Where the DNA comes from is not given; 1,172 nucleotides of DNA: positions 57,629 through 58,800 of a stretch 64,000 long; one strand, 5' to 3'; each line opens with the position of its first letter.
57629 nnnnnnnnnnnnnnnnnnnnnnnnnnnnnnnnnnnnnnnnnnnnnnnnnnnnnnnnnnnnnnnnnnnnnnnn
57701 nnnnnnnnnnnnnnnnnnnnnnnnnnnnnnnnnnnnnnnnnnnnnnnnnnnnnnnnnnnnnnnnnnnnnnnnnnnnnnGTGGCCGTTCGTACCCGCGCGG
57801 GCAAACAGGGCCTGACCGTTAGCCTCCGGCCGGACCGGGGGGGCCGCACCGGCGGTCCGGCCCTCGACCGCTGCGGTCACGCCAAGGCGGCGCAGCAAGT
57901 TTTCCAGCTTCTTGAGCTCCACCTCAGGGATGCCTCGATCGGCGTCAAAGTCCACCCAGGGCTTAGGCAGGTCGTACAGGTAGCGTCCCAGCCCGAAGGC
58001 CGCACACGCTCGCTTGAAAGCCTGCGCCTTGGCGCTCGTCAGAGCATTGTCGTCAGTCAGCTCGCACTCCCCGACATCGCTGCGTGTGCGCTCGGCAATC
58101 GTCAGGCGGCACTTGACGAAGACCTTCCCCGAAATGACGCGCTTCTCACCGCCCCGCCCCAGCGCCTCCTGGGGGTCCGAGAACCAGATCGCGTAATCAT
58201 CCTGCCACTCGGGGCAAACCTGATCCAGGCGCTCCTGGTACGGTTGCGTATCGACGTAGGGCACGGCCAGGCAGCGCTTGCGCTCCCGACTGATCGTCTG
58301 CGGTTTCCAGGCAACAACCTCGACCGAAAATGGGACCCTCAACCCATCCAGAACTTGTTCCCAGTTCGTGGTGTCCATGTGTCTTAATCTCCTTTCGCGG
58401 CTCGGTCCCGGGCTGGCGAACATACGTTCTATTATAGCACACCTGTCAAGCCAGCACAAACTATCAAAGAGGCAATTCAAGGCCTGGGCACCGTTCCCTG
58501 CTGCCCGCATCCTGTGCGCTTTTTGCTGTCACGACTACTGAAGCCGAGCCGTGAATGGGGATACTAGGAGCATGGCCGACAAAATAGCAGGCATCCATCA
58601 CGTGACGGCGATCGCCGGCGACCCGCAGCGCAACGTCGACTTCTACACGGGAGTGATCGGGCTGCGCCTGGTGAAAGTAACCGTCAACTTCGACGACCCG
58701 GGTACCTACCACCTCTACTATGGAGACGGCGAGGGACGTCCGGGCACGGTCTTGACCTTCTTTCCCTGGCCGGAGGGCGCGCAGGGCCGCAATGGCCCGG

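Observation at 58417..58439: Near-consensus LexA box abutting the -10 of the Rad52-like gene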

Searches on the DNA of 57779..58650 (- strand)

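Call 83: search_rna_families(sources=[L093, L094, L096], threshold=gathering)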
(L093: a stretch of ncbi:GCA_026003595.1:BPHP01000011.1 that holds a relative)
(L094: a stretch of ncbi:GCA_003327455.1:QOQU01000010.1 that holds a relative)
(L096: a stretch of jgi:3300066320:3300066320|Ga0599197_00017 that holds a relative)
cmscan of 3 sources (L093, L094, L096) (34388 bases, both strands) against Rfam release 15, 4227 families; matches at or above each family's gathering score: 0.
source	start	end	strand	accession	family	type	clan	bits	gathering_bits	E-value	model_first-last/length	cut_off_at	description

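Call 84: search_rna_families(source=window, start=58300, end=58650, threshold=evalue, max_evalue=1)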
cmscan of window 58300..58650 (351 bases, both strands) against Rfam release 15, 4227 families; matches with E-value up to 1: 0.
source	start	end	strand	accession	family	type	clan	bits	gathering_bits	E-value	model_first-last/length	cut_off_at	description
